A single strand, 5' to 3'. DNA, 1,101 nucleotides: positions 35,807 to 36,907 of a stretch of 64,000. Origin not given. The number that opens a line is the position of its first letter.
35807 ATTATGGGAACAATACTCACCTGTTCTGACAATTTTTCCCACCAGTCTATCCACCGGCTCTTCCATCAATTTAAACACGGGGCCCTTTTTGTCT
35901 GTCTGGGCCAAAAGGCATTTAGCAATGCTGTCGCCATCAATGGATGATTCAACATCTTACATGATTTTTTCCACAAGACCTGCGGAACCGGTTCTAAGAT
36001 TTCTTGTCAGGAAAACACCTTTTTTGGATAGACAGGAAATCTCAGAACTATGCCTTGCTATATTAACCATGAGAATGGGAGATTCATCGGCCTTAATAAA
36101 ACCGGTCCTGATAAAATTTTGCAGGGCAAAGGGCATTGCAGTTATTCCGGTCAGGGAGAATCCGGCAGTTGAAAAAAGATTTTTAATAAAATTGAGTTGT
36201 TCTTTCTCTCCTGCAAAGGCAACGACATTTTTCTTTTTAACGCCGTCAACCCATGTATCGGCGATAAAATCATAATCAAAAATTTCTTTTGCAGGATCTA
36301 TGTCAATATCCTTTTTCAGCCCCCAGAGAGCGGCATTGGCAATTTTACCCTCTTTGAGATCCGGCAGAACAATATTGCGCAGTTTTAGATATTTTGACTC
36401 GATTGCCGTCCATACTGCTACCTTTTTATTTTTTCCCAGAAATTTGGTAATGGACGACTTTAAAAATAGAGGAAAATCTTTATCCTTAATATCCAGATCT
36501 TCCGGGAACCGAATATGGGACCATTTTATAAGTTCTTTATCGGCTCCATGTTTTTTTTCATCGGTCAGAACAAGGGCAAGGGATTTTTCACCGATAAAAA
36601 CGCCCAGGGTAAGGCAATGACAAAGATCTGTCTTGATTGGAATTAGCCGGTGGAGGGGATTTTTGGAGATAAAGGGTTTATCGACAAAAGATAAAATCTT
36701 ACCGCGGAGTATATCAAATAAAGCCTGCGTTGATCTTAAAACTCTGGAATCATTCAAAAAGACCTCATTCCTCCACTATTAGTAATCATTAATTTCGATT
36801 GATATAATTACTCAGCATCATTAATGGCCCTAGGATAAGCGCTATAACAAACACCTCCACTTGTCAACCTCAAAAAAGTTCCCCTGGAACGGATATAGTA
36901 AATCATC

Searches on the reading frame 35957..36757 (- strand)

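Call 17: search_protein_families(library=pfam, proteins=[window:35957-36757:-], max_evalue=0.001)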
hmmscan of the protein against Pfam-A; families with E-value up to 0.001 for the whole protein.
window:35957-36757:- (266 aa): 0 families

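Call 56: search_protein_families(library=ncbifam, proteins=[window:35957-36757:-], max_evalue=0.001)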
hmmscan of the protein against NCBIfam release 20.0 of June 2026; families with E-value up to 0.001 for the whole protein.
window:35957-36757:- (266 aa): 2 families
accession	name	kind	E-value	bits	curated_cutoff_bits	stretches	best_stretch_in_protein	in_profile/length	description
NF045709.1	Amuc_1101_fam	equivalog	2.2e-07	30.1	650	1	109-261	66-212/608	Amuc_1101 family PilM-like pilus complex protein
TIGR01175.1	pilM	subfamily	0.00054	19.1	133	1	110-265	68-227/348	type IV pilus assembly protein PilM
